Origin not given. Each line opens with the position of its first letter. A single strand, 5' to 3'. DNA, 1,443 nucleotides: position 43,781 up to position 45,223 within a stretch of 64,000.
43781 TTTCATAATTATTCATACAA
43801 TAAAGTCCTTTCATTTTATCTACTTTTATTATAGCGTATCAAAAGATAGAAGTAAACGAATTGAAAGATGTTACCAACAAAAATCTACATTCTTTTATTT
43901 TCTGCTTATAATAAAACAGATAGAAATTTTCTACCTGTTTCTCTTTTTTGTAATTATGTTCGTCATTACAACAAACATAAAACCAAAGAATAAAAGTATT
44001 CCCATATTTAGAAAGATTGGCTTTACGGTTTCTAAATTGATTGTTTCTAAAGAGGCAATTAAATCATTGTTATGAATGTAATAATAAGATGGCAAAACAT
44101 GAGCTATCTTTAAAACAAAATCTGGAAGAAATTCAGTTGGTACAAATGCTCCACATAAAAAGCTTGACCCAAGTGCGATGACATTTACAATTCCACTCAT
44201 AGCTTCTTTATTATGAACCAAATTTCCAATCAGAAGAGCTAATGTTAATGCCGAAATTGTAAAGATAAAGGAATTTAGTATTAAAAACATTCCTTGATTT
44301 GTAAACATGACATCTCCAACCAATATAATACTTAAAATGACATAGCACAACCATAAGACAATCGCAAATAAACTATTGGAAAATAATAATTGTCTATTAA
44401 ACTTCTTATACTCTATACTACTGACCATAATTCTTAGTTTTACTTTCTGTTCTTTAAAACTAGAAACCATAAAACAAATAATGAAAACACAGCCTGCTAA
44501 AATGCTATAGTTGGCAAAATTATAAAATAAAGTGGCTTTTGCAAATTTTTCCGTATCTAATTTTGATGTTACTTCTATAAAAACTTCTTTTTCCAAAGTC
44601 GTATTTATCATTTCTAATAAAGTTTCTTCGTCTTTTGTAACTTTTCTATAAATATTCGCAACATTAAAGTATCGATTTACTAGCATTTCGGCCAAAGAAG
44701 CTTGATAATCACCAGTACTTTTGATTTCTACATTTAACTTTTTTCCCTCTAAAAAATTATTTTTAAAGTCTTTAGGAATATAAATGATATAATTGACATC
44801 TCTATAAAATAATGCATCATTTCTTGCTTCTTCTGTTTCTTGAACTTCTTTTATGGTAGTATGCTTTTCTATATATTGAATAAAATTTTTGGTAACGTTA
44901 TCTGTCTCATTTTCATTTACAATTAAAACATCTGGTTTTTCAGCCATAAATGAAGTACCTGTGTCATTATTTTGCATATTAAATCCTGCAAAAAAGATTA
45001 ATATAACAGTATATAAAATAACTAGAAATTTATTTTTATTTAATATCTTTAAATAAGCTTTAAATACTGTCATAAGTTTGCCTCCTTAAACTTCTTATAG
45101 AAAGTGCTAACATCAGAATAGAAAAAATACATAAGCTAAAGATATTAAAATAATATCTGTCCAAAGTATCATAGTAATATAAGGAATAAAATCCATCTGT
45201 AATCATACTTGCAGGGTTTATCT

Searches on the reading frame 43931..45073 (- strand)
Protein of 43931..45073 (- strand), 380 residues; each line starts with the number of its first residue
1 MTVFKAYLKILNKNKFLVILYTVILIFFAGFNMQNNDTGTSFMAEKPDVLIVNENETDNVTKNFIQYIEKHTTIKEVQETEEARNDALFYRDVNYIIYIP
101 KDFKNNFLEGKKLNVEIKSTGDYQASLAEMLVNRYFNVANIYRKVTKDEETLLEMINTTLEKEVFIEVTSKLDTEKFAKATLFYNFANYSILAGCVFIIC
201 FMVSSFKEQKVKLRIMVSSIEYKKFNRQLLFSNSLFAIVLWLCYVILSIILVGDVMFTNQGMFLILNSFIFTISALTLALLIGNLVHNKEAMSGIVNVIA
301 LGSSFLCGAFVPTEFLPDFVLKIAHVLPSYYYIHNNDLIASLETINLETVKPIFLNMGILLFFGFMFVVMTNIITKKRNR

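Call 78: search_protein_families(library=pfam, proteins=[window:43931-45073:-], max_evalue=0.00001)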
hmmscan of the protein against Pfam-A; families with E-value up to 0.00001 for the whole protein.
window:43931-45073:- (380 aa): 2 families
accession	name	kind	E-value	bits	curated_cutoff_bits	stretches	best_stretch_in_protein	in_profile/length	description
PF12698.13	ABC2_membrane_3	-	8.3e-31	107.8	31.6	1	16-370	5-344/347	ABC-2 family transporter protein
PF01061.29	ABC2_membrane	-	1.5e-07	31.6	26.9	1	190-333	53-203/211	ABC-2 type transporter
